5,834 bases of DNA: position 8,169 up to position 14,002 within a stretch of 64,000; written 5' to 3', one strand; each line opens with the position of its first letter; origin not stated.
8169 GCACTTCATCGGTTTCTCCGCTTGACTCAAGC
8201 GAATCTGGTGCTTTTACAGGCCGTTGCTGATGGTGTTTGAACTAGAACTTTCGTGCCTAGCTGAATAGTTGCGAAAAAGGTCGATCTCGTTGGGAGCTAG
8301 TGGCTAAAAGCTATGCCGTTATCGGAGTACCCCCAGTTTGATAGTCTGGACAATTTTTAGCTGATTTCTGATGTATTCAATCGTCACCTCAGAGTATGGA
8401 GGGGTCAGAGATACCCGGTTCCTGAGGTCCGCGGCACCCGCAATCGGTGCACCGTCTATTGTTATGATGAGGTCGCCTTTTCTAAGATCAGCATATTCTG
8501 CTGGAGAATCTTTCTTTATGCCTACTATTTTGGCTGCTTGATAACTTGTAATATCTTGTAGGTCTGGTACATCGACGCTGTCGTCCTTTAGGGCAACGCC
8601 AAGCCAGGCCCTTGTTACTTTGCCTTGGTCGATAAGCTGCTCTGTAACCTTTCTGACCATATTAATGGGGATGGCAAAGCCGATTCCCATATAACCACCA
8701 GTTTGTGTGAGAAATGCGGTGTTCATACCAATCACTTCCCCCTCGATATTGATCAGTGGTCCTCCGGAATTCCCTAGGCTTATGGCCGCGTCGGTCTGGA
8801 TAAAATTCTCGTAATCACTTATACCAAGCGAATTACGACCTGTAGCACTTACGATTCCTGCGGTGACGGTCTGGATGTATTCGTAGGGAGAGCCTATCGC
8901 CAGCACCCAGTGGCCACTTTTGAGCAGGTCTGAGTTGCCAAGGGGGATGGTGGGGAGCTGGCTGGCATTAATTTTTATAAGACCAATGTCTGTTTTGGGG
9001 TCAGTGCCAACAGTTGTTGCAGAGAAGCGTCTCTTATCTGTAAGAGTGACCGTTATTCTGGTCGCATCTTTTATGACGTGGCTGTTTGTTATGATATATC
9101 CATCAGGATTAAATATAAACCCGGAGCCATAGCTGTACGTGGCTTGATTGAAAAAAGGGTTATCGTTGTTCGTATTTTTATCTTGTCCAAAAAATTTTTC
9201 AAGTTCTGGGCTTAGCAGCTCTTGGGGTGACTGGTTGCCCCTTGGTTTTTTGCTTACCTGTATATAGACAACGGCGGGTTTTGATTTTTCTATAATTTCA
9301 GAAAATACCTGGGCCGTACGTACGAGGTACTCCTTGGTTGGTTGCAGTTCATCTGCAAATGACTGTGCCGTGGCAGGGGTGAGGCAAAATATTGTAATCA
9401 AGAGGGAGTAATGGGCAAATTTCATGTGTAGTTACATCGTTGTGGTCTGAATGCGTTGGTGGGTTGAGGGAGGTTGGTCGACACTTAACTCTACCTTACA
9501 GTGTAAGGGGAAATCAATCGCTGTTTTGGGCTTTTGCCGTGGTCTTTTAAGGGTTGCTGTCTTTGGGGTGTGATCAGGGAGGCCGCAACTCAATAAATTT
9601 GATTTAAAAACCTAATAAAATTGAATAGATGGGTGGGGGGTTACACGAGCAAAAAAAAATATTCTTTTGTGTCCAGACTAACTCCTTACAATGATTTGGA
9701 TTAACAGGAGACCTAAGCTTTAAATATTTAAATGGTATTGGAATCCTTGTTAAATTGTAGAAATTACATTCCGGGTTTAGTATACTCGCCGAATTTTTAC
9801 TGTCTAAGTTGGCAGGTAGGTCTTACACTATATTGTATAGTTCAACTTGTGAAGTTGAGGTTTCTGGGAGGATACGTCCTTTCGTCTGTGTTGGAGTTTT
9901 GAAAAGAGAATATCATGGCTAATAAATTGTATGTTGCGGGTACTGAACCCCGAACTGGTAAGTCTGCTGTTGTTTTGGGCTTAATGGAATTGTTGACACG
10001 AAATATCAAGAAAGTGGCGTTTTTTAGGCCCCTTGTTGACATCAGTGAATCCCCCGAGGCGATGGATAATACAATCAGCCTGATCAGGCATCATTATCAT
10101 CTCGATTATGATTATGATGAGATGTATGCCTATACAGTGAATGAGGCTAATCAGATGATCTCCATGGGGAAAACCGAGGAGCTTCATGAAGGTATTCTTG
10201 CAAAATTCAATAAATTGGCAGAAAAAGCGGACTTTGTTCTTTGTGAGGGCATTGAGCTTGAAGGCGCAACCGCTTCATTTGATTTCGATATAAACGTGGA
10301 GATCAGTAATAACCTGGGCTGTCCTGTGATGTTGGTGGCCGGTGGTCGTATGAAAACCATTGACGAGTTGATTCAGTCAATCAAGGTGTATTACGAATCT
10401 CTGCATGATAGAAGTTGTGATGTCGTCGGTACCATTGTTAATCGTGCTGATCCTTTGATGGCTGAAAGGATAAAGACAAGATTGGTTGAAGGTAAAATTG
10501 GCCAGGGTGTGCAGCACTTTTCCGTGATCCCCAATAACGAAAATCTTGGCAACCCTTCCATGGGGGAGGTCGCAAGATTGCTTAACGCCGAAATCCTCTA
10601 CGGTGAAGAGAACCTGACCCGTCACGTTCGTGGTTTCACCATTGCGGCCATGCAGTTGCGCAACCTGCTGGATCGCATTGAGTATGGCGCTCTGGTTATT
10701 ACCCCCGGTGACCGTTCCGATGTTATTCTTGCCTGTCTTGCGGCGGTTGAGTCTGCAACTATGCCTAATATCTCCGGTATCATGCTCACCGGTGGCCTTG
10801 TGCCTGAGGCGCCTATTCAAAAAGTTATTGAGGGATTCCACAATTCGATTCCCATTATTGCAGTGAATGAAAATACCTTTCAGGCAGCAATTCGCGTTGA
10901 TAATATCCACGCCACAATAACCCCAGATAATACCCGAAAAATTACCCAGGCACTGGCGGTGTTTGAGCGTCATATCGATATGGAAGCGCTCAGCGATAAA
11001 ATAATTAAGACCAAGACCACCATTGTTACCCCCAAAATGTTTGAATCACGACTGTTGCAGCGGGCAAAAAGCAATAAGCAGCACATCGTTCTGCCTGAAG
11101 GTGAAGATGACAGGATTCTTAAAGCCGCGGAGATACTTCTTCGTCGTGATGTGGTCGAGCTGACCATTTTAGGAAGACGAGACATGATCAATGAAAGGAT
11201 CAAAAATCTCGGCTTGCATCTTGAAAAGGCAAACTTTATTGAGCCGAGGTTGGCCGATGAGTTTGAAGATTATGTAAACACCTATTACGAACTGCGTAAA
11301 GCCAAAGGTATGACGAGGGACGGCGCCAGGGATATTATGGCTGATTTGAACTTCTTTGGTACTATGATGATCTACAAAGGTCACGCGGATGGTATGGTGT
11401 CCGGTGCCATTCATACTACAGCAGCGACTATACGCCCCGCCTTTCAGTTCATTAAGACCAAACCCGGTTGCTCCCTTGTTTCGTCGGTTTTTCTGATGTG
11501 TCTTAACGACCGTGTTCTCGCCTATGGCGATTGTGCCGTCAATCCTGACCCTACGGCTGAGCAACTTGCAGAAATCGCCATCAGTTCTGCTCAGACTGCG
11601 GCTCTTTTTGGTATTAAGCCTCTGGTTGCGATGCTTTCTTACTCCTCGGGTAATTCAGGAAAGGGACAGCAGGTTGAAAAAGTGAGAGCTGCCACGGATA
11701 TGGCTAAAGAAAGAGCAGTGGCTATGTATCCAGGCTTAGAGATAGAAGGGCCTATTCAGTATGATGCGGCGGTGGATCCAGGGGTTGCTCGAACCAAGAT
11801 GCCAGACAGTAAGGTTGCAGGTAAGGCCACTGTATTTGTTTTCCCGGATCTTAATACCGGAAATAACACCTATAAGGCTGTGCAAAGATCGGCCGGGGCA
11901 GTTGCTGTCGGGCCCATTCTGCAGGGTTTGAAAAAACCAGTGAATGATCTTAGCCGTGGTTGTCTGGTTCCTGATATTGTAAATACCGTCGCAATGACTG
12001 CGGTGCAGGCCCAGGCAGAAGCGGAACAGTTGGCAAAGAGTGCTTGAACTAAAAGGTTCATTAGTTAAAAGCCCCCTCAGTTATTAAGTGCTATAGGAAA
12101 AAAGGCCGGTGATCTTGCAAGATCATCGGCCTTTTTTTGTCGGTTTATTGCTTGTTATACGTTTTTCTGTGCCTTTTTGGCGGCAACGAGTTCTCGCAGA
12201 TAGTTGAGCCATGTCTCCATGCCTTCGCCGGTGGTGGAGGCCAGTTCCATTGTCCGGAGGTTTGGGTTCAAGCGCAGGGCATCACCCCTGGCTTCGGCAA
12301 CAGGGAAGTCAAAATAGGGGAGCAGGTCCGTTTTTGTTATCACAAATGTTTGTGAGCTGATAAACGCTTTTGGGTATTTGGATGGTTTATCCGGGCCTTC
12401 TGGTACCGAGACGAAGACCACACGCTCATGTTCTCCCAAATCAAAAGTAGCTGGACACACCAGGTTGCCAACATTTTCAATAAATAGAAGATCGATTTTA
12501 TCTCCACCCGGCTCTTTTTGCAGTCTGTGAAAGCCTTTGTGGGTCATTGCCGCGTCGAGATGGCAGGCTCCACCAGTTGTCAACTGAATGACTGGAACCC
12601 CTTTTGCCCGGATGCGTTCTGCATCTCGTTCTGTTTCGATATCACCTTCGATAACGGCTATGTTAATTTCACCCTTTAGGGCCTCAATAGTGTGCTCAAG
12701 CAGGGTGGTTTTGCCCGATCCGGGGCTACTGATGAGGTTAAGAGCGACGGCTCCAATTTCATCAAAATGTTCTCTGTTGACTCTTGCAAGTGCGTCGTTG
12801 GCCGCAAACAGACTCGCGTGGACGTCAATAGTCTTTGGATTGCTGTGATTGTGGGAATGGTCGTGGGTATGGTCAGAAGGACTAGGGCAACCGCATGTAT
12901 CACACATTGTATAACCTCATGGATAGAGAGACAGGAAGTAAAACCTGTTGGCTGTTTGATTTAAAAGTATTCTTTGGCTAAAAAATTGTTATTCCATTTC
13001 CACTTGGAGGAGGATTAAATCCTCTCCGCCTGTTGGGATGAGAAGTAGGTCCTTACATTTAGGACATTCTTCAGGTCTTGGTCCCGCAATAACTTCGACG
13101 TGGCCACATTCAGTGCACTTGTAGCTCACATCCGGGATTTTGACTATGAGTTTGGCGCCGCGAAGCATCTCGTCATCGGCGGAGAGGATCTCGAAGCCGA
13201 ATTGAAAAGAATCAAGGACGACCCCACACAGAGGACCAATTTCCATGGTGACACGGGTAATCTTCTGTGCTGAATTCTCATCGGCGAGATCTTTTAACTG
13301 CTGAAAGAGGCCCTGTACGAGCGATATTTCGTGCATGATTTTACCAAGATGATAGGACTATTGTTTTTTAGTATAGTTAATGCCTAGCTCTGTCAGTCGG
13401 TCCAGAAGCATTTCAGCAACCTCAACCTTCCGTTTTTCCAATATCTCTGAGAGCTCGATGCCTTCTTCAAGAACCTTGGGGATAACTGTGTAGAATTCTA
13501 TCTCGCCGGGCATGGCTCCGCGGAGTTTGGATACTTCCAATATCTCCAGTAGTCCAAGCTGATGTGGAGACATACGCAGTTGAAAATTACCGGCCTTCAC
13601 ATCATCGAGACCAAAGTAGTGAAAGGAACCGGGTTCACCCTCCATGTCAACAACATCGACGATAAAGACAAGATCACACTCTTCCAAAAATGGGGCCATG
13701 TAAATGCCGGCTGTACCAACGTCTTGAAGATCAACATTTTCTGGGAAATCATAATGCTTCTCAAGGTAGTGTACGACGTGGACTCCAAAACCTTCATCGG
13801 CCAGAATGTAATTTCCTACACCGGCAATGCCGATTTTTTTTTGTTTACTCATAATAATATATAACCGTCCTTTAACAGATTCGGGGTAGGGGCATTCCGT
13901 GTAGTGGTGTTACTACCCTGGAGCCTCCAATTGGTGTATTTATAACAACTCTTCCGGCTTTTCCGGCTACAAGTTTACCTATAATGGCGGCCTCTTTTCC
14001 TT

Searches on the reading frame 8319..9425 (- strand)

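Call 61: search_protein_families(library=pfam, proteins=[window:8319-9425:-], max_evalue=0.0001)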
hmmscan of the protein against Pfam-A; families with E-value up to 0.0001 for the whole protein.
window:8319-9425:- (368 aa): 5 families
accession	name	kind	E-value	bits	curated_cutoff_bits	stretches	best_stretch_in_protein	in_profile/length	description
PF13365.12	Trypsin_2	-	1.7e-33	116.8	27.6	1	100-234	1-144/144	Trypsin-like peptidase domain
PF00089.32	Trypsin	-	2.8e-18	67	20.6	1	86-259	9-218/220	Trypsin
PF13180.12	PDZ_2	-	6e-11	42.9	27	1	275-358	3-74/80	PDZ domain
PF17820.7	PDZ_6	-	2.8e-08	33.8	27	1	300-353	2-54/54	PDZ domain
PF00595.29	PDZ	-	2.1e-06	28.5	23.2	1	269-350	7-79/81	PDZ domain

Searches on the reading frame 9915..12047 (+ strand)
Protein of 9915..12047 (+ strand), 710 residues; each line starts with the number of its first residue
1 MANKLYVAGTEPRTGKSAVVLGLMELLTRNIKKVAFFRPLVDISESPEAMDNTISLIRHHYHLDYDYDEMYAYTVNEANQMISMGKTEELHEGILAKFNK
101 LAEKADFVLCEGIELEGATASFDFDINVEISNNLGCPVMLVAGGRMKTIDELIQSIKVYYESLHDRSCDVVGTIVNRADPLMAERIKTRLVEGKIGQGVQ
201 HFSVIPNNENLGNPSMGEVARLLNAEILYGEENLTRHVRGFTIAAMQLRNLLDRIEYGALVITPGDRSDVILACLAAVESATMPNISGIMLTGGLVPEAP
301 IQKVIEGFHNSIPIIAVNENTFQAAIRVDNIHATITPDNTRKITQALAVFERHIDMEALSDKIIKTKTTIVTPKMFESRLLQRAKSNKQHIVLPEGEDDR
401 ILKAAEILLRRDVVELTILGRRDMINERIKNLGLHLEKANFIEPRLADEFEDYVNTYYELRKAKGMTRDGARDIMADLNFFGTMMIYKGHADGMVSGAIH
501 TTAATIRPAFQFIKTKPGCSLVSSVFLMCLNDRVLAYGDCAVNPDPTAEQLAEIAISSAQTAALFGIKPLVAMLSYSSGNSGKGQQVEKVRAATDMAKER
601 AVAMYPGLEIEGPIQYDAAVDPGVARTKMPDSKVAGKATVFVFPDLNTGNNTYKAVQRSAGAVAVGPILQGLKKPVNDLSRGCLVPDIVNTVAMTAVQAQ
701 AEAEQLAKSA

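Call 61: search_protein_families(library=pfam, proteins=[window:9915-12047:+], max_evalue=0.0001)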
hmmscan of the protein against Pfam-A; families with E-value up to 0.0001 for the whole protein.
window:9915-12047:+ (710 aa): 3 families
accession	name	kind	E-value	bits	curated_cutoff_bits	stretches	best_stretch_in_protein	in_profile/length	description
PF01515.24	PTA_PTB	-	1.1e-128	429.5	24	1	375-696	1-319/319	Phosphate acetyl/butaryl transferase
PF07085.17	DRTGG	-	2.9e-27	95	25.2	1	218-329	1-103/105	DRTGG domain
PF13500.12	AAA_26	-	3.6e-24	86.2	27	1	4-214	2-197/198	AAA domain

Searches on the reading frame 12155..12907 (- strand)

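Call 10: search_protein_families(library=pfam, proteins=[window:12155-12907:-])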
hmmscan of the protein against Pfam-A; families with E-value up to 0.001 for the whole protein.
window:12155-12907:- (250 aa): 1 family
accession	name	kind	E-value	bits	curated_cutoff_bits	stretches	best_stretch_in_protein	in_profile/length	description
PF02492.25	cobW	-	2e-23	83.4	20.7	1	58-217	5-176/180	CobW/HypB/UreG, nucleotide-binding domain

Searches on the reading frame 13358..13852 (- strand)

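Call 10: search_protein_families(library=pfam, proteins=[window:13358-13852:-])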
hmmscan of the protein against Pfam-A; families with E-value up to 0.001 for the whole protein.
window:13358-13852:- (164 aa): 1 family
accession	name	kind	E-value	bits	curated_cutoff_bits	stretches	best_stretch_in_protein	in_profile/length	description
PF01750.23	HycI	-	1.2e-26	93.5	23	1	24-151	1-129/130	Hydrogenase maturation protease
